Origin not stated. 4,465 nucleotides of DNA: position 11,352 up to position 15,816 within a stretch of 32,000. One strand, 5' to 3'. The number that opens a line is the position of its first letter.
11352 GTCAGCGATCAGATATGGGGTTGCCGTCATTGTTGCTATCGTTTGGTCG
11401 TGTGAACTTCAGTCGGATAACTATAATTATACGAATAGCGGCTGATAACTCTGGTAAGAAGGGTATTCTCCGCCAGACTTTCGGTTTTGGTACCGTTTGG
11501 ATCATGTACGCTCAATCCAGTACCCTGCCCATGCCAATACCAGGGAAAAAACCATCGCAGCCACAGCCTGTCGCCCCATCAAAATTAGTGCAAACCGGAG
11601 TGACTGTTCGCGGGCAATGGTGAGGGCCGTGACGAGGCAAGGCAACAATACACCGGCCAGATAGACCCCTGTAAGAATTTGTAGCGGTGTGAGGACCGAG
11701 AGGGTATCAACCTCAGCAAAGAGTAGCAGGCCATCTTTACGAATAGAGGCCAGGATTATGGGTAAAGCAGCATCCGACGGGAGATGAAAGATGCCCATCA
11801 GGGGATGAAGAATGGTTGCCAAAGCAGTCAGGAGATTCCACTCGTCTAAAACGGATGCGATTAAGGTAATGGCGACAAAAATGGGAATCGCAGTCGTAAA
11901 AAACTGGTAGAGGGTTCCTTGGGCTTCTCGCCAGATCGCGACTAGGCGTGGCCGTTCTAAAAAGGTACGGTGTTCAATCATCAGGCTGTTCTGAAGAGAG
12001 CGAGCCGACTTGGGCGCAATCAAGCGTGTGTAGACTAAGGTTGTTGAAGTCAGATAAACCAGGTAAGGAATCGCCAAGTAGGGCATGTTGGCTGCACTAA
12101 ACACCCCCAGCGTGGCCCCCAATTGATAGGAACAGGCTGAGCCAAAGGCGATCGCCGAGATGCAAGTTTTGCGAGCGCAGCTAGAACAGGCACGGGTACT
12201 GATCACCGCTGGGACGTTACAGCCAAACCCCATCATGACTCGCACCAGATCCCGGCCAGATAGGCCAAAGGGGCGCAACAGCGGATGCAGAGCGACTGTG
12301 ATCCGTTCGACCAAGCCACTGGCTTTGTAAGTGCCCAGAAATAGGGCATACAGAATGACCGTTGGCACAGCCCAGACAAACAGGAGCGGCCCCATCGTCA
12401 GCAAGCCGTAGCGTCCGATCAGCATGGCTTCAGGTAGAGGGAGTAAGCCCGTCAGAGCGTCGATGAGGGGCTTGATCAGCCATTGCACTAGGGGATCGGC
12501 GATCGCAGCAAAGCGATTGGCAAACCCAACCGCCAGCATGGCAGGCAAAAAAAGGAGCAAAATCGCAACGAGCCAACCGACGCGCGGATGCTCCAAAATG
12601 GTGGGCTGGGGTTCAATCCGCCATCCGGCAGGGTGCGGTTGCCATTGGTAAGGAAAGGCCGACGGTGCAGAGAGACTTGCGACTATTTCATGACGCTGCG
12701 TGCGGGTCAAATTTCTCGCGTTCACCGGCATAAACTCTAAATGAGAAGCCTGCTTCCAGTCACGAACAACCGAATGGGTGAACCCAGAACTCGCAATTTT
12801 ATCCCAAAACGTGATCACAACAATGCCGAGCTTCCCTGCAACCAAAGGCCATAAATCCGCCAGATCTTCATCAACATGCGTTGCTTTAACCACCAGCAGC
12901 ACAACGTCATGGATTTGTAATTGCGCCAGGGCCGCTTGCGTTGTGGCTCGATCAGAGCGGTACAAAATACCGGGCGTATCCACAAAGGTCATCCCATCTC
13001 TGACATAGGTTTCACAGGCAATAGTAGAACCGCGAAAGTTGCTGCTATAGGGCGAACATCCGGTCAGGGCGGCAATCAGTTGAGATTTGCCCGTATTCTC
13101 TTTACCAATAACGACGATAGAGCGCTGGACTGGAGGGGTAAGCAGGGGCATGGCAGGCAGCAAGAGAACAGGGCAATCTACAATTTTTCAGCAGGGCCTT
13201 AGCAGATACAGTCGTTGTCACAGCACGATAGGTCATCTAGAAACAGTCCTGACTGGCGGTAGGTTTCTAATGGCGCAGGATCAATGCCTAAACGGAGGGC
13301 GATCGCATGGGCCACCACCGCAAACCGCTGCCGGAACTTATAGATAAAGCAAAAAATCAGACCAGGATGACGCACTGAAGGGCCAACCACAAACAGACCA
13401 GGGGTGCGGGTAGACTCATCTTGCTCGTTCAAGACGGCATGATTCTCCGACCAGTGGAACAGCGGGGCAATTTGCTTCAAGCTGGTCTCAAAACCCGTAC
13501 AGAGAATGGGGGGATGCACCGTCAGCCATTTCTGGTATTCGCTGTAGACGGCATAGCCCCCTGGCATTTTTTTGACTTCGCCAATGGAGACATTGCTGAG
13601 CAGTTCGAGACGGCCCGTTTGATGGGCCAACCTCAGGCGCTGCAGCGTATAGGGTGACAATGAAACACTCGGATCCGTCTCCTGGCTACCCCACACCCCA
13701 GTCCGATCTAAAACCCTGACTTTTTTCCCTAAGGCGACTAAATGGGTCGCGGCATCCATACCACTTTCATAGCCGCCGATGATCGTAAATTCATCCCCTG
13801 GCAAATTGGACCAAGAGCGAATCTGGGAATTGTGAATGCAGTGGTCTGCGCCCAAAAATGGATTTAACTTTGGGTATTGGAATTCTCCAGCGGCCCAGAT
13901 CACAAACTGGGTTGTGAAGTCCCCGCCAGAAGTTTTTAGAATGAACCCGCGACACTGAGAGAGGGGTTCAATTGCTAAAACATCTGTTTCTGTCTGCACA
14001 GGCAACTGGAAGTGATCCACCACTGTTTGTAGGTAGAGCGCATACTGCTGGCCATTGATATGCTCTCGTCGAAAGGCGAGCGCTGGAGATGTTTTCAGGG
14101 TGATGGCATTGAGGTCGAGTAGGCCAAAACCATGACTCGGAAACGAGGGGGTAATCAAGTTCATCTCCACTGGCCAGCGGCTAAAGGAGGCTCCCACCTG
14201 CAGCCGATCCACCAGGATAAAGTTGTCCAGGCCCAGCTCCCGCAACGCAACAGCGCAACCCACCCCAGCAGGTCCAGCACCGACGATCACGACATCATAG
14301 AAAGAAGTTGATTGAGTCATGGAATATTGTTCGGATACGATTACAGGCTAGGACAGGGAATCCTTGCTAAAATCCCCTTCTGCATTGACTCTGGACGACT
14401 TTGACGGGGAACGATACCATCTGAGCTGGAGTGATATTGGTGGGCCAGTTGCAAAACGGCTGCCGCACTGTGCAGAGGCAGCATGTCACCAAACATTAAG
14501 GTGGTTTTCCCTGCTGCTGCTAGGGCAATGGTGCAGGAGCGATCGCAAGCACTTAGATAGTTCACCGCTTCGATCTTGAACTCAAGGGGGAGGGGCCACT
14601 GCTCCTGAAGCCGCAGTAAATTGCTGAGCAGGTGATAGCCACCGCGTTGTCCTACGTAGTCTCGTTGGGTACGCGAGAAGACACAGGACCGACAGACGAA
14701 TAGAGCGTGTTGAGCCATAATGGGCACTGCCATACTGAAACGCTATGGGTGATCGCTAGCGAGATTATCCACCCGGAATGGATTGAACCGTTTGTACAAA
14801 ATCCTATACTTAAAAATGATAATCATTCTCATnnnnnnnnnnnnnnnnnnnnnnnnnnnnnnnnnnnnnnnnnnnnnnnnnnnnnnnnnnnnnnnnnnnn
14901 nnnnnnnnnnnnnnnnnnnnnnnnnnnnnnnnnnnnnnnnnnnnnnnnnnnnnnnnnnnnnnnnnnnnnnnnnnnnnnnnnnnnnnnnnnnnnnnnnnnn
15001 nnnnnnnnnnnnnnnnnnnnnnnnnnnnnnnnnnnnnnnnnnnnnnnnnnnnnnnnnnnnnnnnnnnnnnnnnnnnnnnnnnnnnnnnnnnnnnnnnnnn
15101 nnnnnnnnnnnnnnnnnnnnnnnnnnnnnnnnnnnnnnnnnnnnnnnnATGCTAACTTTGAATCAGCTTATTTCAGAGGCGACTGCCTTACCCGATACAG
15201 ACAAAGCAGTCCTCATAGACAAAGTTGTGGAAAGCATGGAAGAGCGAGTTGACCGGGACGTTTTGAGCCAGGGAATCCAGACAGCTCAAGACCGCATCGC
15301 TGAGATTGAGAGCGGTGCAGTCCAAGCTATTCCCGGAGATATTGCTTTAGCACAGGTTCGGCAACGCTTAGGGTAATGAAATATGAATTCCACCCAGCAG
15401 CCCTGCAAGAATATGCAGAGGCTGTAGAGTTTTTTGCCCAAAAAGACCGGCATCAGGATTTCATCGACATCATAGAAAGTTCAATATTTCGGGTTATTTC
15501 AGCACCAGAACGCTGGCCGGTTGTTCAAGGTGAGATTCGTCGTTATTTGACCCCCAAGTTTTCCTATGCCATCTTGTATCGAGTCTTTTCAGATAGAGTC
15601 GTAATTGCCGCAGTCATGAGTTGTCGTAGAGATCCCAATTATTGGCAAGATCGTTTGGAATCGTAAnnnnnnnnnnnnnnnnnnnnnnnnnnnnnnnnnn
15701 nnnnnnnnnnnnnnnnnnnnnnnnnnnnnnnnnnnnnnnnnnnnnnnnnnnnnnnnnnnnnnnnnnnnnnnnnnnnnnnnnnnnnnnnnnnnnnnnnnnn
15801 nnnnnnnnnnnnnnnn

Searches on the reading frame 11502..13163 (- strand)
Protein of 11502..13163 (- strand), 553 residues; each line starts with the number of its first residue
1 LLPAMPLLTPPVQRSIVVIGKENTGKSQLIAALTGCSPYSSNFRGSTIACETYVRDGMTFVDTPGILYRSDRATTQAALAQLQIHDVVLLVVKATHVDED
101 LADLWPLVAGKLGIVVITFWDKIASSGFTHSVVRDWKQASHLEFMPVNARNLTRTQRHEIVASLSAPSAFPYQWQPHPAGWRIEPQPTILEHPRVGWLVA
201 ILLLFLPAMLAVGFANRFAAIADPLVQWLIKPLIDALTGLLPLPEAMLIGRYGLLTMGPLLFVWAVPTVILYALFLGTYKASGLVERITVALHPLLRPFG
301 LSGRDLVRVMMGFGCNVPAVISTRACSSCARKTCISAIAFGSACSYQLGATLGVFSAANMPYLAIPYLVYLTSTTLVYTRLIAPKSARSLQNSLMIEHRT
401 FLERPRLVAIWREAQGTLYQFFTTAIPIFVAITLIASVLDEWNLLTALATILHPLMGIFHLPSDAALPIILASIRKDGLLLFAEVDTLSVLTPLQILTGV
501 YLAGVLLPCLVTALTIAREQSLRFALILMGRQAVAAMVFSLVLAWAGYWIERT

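Call 64: find_homologous_proteins(query=window:11502-13163:-, max_evalue=1e-80)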
Query window:11502-13163:- (553 aa): 1514 proteins with E <= 1e-80 among 8000 candidates; the best 120 are listed.
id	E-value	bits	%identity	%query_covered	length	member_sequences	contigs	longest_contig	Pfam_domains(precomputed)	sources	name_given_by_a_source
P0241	0.0e+0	1136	94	99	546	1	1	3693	PF01926.30,PF02421.25,PF07670.20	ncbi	ncbi:MAG: nucleoside recognition domain-containing protein [Thermosynechococcaceae cyanobacterium]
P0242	6.9e-281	951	79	99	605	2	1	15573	PF01926.30,PF02421.25,PF07670.20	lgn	-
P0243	8.4e-281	951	80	99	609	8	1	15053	PF01926.30,PF02421.25,PF07670.20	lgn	-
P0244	2.4e-279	946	78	99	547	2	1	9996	PF01926.30,PF02421.25,PF07670.20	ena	-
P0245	2.5e-279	946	79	99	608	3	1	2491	PF01926.30,PF02421.25,PF07670.20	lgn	-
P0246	1.3e-272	924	79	99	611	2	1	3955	PF01926.30,PF02421.25,PF07670.20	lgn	-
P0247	1.4e-271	920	77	99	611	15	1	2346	PF01926.30,PF02421.25,PF07670.20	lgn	-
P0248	5.8e-271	918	77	99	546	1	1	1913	PF01926.30,PF02421.25,PF07670.20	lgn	-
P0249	1.0e-265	901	76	98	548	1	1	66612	PF01926.30,PF02421.25,PF07670.20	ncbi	ncbi:MAG: nucleoside recognition domain-containing protein [Leptolyngbyaceae cyanobacterium]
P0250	1.8e-264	897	76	98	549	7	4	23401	PF01926.30,PF02421.25,PF07670.20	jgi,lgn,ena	-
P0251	3.5e-264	896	75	98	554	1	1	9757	PF01926.30,PF02421.25,PF07670.20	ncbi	ncbi:MAG: nucleoside recognition domain-containing protein [Cyanobacteria bacterium J06638_22]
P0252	9.7e-263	891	76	97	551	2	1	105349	PF01926.30,PF02421.25,PF07670.20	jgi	jgi:Fe2+ transport system protein B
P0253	1.6e-261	887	75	99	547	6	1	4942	PF01926.30,PF02421.25,PF07670.20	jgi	-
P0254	1.9e-261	887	74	97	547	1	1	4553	PF01926.30,PF02421.25,PF07670.20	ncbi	-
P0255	3.2e-261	886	75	99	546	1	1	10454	PF01926.30,PF02421.25,PF07670.20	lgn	-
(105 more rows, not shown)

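Call 65: find_encoding_contigs(protein=P0241, flank=10000, max_places=3)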
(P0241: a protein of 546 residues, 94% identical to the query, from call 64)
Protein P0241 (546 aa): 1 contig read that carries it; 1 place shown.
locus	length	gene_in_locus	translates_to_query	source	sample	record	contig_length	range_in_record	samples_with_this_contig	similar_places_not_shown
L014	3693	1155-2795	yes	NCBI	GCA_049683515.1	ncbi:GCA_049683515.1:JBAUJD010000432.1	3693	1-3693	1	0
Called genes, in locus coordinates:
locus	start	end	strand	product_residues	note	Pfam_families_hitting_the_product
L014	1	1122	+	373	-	PF00070:Pyr_redox (faint), PF01266:DAO (faint), PF01494:FAD_binding_3 (faint), PF03486:HI0933_like (faint), PF07992:Pyr_redox_2, PF12831:FAD_oxidored (faint), PF13738:Pyr_redox_3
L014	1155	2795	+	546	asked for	PF01926:MMR_HSR1, PF02421:FeoB_N, PF07670:Gate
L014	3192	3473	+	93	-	PF14384:BrnA_antitoxin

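Call 66: find_encoding_contigs(protein=P0243, flank=10000, max_places=3)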
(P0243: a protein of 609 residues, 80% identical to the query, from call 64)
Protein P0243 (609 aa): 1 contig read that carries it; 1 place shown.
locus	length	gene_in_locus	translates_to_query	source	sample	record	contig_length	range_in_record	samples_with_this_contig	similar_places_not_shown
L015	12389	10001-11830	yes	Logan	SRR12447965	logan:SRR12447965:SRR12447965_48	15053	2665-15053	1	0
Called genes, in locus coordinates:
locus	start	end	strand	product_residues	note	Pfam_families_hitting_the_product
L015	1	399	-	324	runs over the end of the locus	PF00009:GTP_EFTU (faint), PF02492:cobW, PF07683:CobW_C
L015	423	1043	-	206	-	PF01227:GTP_cyclohydroI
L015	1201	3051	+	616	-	PF07973:tRNA_SAD, PF00587:tRNA-synt_2b, PF03129:HGTP_anticodon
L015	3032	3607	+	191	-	PF08332:CaMKII_AD, PF13474:SnoaL_3, PF14534:DUF4440, PF12680:SnoaL_2 (weak)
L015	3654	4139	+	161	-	PF01502:PRA-CH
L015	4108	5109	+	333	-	PF00132:Hexapep (faint), PF25084:LbH_EIF2B (faint), PF25087:GMPPB_C (faint), PF00101:RuBisCO_small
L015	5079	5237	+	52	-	-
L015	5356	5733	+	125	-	PF07845:DUF1636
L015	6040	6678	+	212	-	PF13545:HTH_Crp_2, PF00325:Crp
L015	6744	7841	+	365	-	PF23381:Beta-prop_IFT122_1st, PF23414:Beta-prop_EML_2, PF24807:WD40_CDC20-Fz, PF24814:WD40_Prp19, PF24817:WD40_WDHD1_1st, PF25175:Beta-prop_WDR5, PF24807:WD40_CDC20-Fz, PF25168:Beta-prop_WDR36-Utp21_2nd, +36 more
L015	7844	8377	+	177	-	PF09654:DUF2396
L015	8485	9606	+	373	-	PF00070:Pyr_redox (faint), PF00890:FAD_binding_2 (faint), PF01266:DAO (faint), PF03486:HI0933_like (faint), PF07992:Pyr_redox_2, PF12831:FAD_oxidored (faint), PF13738:Pyr_redox_3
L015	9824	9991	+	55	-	-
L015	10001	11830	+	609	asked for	PF01926:MMR_HSR1, PF02421:FeoB_N, PF07670:Gate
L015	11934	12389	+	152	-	?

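Call 83: find_encoding_contigs(protein=P0244, flank=10000, max_places=3)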
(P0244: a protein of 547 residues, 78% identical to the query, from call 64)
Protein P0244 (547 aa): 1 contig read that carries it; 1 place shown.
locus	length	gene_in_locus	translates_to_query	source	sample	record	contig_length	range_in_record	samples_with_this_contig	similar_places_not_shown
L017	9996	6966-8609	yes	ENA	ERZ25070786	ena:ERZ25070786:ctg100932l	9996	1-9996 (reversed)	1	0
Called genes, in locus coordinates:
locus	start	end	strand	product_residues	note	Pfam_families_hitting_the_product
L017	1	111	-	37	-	?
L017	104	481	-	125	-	PF13401:AAA_22 (weak), PF02492:cobW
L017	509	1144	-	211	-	PF01227:GTP_cyclohydroI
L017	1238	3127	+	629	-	PF07973:tRNA_SAD, PF00587:tRNA-synt_2b, PF03129:HGTP_anticodon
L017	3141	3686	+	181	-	PF08332:CaMKII_AD, PF13474:SnoaL_3, PF14534:DUF4440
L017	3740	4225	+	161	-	PF01502:PRA-CH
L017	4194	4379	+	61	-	-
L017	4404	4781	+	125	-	PF07845:DUF1636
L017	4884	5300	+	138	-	-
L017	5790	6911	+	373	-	PF00070:Pyr_redox (faint), PF00890:FAD_binding_2 (faint), PF01494:FAD_binding_3 (faint), PF03486:HI0933_like (faint), PF07992:Pyr_redox_2, PF12831:FAD_oxidored (faint), PF13738:Pyr_redox_3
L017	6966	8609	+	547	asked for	PF01926:MMR_HSR1, PF02421:FeoB_N, PF07670:Gate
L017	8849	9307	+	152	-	PF02657:SufE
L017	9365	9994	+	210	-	?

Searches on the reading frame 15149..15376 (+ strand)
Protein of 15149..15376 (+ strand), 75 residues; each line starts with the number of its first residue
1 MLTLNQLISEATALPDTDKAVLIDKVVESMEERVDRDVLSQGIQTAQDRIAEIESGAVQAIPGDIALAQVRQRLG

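Call 76: search_protein_families(library=pfam, proteins=[window:15149-15376:+], max_evalue=0.01)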
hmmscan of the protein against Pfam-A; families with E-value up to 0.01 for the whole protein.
window:15149-15376:+ (75 aa): 1 family
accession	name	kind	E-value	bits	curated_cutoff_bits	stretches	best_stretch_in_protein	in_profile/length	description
PF09720.15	Unstab_antitox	-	3.9e-09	36.8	23.3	1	14-64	2-52/54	Putative addiction module component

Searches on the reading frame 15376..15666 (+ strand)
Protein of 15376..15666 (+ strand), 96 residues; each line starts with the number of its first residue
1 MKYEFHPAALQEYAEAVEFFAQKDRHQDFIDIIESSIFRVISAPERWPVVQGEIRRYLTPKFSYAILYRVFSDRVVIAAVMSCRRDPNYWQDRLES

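Call 76: search_protein_families(library=pfam, proteins=[window:15376-15666:+], max_evalue=0.01)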
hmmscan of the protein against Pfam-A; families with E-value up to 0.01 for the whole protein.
window:15376-15666:+ (96 aa): 1 family
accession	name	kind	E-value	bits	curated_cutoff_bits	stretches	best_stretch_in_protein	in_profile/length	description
PF05016.21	ParE_toxin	-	4.8e-06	27.5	23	1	3-87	1-89/89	ParE toxin of type II toxin-antitoxin system, parDE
